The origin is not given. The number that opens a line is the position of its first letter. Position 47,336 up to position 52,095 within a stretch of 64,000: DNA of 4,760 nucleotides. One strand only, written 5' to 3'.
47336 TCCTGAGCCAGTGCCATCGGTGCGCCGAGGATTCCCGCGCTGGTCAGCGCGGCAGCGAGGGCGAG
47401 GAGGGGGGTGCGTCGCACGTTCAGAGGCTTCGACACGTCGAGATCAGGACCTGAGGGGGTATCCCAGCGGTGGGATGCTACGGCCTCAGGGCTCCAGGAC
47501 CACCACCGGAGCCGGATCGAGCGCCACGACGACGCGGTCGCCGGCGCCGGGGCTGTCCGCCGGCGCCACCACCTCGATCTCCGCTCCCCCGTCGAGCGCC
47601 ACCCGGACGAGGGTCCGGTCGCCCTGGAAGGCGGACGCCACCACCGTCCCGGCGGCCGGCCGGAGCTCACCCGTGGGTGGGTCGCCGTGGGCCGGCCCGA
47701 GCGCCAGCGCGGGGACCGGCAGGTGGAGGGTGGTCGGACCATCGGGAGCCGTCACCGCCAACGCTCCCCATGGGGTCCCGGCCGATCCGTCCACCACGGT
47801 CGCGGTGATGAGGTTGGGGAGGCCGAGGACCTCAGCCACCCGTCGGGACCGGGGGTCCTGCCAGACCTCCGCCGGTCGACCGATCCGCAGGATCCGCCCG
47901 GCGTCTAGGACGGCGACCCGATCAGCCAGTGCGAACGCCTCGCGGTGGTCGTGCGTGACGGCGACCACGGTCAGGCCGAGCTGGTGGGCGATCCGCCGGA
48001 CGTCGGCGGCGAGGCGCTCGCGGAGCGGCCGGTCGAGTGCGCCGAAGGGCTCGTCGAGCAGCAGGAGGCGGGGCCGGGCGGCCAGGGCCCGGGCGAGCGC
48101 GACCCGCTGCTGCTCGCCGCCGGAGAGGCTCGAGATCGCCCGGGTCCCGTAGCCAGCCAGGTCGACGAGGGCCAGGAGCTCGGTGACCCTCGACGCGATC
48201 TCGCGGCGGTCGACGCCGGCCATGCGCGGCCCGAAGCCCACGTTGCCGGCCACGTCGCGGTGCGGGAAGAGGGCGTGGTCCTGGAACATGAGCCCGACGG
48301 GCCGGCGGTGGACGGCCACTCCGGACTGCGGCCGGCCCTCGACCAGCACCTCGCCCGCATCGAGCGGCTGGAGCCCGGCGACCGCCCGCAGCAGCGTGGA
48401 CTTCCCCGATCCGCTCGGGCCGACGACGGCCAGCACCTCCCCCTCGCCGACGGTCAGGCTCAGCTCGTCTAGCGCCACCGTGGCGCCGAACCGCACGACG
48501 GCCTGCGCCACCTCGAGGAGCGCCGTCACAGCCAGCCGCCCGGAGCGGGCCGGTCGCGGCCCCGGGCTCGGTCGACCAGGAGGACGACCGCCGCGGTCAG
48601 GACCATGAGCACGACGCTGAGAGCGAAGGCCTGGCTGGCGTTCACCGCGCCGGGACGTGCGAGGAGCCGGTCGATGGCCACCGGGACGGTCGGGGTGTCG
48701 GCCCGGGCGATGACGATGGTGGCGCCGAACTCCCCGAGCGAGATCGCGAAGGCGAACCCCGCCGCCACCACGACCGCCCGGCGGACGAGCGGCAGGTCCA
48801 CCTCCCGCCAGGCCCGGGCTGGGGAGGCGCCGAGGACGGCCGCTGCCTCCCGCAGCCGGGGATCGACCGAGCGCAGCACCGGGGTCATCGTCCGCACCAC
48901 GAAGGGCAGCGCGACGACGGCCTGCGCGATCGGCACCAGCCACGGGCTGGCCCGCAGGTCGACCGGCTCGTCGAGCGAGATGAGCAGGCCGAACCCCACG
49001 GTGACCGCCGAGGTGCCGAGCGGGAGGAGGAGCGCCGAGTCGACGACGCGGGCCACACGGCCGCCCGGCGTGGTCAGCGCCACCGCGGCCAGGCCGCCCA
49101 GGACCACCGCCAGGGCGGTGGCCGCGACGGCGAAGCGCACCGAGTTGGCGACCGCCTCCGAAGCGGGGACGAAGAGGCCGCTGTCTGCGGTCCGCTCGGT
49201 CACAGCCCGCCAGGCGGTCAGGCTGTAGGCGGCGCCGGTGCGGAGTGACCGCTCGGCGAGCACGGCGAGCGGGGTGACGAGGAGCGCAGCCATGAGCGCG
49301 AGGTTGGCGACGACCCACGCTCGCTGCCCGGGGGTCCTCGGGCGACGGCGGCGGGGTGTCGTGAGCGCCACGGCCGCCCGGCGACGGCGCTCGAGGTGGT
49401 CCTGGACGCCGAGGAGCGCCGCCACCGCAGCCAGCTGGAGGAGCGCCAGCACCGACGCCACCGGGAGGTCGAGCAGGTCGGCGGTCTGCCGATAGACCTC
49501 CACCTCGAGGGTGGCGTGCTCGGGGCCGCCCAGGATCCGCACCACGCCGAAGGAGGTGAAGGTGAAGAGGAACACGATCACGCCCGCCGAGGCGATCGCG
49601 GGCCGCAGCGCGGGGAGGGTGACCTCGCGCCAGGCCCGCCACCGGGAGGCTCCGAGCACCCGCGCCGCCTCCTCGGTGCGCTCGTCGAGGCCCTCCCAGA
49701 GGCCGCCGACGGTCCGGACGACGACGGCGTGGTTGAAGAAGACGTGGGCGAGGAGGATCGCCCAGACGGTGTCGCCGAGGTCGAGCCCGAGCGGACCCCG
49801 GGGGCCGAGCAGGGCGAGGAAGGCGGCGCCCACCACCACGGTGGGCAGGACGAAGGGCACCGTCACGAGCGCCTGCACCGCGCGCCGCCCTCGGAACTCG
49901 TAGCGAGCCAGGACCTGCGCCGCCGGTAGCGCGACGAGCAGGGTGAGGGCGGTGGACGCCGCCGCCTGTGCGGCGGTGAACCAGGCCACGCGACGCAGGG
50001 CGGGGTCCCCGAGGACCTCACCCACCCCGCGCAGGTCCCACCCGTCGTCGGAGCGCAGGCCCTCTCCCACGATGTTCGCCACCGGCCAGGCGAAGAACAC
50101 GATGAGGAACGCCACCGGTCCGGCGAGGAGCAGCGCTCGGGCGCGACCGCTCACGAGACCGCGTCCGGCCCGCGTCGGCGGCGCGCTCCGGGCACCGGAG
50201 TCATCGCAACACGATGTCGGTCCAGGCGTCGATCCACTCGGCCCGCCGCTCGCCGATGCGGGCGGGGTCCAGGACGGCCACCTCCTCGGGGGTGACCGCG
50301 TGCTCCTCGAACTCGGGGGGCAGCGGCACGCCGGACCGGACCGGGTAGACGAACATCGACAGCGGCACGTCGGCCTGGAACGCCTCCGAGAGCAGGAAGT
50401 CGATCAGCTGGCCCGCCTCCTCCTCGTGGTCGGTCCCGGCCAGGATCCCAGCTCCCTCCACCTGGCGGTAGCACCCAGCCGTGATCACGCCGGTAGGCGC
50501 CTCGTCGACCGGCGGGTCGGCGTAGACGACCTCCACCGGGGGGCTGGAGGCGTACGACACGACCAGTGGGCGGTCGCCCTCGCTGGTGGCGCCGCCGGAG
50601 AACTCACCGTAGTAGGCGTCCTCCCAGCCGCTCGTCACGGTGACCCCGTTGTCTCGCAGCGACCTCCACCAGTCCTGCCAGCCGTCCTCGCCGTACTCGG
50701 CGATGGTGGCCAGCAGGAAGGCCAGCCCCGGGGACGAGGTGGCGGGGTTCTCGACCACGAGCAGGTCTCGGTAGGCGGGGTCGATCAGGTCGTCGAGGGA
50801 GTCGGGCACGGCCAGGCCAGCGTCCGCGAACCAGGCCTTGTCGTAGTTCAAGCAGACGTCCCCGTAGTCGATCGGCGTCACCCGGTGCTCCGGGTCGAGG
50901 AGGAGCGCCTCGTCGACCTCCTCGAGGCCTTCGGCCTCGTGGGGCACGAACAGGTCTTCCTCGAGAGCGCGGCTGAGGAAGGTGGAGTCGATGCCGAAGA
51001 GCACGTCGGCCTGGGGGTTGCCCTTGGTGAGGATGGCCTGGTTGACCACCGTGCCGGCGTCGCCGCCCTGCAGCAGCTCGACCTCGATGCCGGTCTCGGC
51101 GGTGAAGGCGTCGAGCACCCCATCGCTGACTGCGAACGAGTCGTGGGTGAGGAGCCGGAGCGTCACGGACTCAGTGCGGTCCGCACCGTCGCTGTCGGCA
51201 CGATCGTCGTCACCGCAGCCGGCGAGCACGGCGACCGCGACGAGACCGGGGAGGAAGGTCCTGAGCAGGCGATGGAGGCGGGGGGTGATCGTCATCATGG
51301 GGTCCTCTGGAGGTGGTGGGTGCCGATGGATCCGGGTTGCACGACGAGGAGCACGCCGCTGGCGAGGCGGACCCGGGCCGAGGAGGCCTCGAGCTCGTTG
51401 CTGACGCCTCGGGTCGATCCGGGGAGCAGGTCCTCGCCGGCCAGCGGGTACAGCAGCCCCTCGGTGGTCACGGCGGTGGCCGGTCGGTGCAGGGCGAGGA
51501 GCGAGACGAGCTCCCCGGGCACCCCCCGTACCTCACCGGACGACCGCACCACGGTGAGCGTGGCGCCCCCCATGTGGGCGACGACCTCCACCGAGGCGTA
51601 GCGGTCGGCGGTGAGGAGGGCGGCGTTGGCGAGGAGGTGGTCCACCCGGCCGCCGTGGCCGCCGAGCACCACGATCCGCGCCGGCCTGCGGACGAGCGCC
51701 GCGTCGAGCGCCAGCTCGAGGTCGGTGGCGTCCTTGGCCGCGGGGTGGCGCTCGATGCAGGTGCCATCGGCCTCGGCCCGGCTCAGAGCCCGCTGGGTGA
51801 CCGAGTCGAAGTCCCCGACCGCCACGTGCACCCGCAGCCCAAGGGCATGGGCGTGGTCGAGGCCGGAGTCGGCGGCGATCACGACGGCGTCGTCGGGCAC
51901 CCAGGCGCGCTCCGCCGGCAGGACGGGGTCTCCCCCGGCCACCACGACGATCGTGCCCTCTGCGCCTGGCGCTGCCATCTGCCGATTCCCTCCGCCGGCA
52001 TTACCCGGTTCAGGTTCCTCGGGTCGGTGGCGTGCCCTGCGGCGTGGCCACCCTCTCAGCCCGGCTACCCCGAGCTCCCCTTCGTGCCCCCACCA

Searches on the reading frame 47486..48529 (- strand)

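Call 100: search_protein_families(library=pfam, proteins=[window:47486-48529:-], max_evalue=0.0001)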
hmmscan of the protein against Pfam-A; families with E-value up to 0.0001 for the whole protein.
window:47486-48529:- (347 aa): 5 families
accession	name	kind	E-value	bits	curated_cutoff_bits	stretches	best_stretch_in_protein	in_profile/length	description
PF00005.33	ABC_tran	-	1.3e-33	116.9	25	1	20-162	1-136/137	ABC transporter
PF08402.16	TOBE_2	-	3e-09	37.3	21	1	291-345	17-76/76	TOBE domain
PF13304.12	AAA_21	-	3.2e-09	37.7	27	0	33-54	2-23/304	AAA domain, putative AbiEii toxin, Type IV TA system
PF02463.25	SMC_N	-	1.3e-05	25.1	40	0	133-197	135-203/220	RecF/RecN/SMC N terminal domain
PF20703.3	nSTAND1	-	2.4e-05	24.6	27.1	1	11-58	14-59/379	Novel STAND NTPase 1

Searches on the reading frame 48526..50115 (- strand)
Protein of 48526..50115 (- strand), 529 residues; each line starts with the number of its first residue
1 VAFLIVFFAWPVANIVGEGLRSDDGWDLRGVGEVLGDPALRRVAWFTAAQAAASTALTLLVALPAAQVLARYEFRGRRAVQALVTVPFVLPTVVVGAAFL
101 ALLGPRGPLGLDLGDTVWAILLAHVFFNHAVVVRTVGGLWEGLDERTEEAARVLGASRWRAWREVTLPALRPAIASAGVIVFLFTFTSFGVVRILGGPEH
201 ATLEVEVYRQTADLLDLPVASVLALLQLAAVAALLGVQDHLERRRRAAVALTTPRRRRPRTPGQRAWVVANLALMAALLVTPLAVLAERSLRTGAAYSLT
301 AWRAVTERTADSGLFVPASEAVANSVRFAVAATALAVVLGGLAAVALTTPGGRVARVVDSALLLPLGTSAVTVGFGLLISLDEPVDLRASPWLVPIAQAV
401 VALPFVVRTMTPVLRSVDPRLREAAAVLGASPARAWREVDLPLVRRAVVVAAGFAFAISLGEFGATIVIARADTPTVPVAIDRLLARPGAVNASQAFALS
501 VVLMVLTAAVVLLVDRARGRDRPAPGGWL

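Call 100: search_protein_families(library=pfam, proteins=[window:48526-50115:-], max_evalue=0.0001)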
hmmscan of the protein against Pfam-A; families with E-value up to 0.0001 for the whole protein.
window:48526-50115:- (529 aa): 1 family
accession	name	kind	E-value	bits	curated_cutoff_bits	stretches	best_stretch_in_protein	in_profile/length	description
PF00528.27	BPD_transp_1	-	3.8e-25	89.1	26.4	2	63-246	2-183/184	Binding-protein-dependent transport system inner membrane component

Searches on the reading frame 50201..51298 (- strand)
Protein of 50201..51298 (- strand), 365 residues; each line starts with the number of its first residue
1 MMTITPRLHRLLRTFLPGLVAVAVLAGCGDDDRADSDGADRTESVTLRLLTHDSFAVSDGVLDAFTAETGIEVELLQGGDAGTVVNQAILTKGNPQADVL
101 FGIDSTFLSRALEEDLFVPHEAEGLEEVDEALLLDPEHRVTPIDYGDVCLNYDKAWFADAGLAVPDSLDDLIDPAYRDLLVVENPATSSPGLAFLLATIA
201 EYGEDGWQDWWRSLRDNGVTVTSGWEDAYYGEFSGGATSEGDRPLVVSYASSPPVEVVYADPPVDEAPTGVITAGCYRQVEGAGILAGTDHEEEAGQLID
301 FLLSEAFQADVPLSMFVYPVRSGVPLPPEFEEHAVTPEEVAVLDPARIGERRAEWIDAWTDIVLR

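Call 100: search_protein_families(library=pfam, proteins=[window:50201-51298:-], max_evalue=0.0001)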
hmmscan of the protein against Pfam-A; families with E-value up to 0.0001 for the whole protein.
window:50201-51298:- (365 aa): 4 families
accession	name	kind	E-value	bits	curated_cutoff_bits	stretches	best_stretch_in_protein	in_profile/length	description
PF13343.11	SBP_bac_6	-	1.8e-29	103.4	24.6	1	95-347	2-241/245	Bacterial extracellular solute-binding protein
PF01547.30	SBP_bac_1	-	1.7e-18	68.1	26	1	61-308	13-306/307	Bacterial extracellular solute-binding protein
PF13416.11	SBP_bac_8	-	5.1e-17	63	27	1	62-333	3-274/279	Bacterial extracellular solute-binding protein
PF13531.11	SBP_bac_11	-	7.7e-10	39.4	25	1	60-309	15-219/227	Bacterial extracellular solute-binding protein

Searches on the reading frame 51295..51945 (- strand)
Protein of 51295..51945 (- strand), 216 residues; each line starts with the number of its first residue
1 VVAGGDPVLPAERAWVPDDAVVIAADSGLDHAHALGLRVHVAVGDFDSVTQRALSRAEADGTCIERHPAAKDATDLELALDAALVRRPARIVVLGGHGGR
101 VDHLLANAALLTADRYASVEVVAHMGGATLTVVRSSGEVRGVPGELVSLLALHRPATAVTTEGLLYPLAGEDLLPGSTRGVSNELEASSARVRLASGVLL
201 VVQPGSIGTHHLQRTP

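Call 100: search_protein_families(library=pfam, proteins=[window:51295-51945:-], max_evalue=0.0001)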
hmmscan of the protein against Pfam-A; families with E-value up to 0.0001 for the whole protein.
window:51295-51945:- (216 aa): 2 families
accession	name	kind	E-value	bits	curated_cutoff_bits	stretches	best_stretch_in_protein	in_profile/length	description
PF04263.21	TPK_catalytic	-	4.5e-24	85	30.7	1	19-121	8-111/113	Thiamin pyrophosphokinase, catalytic domain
PF04265.19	TPK_B1_binding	-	1.9e-10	40.7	22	1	144-199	11-67/67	Thiamin pyrophosphokinase, vitamin B1 binding domain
